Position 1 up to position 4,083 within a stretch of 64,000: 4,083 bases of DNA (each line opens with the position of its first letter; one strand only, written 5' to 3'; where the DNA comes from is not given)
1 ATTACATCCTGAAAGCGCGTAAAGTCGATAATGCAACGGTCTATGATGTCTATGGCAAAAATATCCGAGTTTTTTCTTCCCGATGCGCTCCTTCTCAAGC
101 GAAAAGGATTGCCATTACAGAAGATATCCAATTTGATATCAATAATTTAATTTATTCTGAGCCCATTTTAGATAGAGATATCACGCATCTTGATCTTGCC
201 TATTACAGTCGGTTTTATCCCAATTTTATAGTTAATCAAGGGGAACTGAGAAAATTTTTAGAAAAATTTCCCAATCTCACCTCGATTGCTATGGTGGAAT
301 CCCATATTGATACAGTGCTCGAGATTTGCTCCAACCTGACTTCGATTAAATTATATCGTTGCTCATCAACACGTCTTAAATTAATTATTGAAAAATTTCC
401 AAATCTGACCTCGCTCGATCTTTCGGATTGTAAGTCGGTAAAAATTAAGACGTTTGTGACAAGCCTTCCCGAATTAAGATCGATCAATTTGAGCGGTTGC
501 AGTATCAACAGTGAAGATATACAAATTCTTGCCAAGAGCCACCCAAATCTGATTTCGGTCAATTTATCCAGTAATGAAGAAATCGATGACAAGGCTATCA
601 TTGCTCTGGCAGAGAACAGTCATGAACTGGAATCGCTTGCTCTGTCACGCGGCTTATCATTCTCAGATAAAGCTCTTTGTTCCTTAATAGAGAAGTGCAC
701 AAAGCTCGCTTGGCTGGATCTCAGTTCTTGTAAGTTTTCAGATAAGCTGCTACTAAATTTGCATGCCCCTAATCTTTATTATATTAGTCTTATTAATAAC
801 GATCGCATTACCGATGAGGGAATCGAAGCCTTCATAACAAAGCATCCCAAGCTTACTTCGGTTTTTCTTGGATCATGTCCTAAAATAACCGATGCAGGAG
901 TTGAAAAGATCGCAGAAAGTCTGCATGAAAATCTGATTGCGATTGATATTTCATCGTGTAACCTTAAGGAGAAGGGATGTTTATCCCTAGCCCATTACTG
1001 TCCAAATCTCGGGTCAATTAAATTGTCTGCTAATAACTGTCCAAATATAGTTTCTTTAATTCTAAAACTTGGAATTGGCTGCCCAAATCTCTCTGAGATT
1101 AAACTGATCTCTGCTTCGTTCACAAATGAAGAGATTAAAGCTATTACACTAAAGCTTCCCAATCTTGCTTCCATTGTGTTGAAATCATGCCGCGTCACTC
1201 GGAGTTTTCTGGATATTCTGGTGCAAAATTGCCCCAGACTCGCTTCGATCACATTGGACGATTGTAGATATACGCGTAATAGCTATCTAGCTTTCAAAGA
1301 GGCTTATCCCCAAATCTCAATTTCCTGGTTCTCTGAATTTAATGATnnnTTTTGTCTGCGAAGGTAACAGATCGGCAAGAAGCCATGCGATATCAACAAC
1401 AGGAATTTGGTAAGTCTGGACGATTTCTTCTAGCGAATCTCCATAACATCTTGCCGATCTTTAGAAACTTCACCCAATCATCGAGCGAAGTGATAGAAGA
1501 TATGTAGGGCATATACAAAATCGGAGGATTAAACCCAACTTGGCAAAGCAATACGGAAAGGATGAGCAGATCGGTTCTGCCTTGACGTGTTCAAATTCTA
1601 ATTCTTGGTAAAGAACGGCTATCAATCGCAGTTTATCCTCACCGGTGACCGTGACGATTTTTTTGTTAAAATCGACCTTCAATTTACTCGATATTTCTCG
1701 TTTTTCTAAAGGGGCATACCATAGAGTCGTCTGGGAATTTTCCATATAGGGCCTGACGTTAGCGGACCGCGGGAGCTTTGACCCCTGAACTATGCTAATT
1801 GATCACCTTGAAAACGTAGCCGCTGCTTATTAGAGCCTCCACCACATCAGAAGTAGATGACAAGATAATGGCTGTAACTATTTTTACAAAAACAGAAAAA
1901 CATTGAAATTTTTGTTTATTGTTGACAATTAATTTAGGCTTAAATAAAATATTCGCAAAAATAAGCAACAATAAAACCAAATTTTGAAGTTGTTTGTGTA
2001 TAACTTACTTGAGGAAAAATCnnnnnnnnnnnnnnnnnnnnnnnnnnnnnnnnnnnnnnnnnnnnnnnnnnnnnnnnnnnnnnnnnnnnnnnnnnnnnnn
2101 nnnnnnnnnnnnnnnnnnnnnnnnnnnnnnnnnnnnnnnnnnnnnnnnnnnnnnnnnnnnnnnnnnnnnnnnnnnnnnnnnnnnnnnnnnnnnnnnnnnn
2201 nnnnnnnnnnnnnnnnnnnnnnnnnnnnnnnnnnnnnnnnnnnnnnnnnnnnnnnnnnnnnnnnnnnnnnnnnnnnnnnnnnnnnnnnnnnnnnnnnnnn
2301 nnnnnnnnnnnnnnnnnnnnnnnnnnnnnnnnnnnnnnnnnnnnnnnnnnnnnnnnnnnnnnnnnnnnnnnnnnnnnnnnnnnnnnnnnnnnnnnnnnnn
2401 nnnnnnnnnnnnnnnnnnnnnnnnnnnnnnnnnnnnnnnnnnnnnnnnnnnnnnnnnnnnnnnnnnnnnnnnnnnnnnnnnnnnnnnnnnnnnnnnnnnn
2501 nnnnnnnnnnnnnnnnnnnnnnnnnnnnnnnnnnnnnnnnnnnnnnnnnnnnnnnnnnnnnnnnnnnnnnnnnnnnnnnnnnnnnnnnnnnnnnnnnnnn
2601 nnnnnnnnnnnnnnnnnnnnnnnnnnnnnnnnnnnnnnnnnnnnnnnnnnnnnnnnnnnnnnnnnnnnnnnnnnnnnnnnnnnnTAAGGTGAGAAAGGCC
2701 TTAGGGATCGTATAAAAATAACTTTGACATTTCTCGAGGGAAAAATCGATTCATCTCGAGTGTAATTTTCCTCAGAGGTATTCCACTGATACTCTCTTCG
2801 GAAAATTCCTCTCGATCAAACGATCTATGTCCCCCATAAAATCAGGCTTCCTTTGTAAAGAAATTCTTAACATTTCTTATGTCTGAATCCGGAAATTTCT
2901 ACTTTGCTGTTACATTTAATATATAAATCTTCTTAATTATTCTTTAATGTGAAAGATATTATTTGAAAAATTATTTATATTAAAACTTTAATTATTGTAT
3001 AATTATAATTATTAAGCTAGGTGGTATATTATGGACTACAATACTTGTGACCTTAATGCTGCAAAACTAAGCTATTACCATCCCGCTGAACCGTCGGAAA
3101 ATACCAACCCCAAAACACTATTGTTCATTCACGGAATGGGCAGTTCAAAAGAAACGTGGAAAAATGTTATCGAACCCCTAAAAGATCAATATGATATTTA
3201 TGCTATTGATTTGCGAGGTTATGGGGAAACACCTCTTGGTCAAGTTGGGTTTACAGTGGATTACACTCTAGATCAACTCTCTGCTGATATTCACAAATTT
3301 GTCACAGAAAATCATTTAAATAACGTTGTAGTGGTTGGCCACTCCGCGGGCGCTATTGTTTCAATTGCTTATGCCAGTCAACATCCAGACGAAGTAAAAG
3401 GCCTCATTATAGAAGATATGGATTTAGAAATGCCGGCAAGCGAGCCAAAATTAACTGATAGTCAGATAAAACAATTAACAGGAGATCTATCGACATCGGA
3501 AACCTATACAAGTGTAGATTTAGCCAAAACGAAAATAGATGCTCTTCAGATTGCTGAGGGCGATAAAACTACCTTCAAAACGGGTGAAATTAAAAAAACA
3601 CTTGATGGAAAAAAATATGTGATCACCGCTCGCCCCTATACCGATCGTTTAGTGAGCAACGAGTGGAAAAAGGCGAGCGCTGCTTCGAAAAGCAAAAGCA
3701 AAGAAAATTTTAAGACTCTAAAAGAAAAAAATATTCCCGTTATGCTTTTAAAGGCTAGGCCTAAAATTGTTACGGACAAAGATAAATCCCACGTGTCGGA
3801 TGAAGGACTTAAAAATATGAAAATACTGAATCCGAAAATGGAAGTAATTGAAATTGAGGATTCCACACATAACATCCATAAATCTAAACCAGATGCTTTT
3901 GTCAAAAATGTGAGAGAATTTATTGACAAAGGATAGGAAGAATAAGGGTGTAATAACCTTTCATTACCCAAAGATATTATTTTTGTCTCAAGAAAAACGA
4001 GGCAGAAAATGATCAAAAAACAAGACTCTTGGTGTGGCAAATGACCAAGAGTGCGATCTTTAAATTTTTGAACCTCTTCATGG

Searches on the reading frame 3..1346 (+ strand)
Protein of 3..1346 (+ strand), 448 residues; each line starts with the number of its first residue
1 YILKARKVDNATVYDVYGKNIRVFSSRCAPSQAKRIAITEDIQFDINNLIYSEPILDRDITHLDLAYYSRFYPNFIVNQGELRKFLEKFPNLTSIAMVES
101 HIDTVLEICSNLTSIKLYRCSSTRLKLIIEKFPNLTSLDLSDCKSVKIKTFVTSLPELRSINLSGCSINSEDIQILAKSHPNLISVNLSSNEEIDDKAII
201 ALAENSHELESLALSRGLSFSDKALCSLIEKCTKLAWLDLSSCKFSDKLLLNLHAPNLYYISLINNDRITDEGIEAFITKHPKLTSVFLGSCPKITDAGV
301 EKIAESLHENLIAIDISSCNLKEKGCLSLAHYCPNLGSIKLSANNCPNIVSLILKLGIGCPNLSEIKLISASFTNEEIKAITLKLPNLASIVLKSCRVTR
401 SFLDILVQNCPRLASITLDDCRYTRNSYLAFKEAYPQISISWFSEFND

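Call 27: search_protein_families(library=pfam, proteins=[window:3-1346:+], max_evalue=0.0001)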
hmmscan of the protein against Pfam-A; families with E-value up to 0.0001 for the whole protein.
window:3-1346:+ (448 aa): 5 families
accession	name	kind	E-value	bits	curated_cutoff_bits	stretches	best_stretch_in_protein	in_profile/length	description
PF13516.12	LRR_6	-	4.6e-16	58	23.4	0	180-203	2-24/24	Leucine Rich repeat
PF24758.1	LRR_At5g56370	-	6.4e-13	49.3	27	1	359-423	35-98/227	FBD-associated F-box protein At5g56370, LRR repeats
PF12799.13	LRR_4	-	4.7e-08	33.5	27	0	156-196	1-38/44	Leucine Rich repeats (2 copies)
PF24048.1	LRR_NXF1-5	-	7.1e-08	32.6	30.5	0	119-171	40-95/142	NXF1/2/3/5 leucine-rich repeat domain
PF25013.1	LRR_Zer-1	-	1.1e-07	32.6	27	0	105-142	58-95/137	Zer-1-like, Leucine-rich repeats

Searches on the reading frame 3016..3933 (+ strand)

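Call 27: search_protein_families(library=pfam, proteins=[window:3016-3933:+], max_evalue=0.0001)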
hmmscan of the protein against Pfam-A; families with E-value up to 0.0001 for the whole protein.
window:3016-3933:+ (306 aa): 5 families
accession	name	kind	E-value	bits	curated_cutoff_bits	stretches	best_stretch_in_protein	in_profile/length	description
PF00561.26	Abhydrolase_1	-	1.3e-22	81.1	25.8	1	34-290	2-243/245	alpha/beta hydrolase fold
PF12697.13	Abhydrolase_6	-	4.5e-17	63.9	26.3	1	35-296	1-215/217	Alpha/beta hydrolase family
PF12146.15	Hydrolase_4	-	5.4e-15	55.8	27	1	33-132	5-106/239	Serine aminopeptidase, S33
PF03096.20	Ndr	-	1.9e-08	33.8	23.3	1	83-134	80-131/283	Ndr family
PF02230.22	Abhydrolase_2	-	2.5e-05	24.6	23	0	100-187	103-194/217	Phospholipase/Carboxylesterase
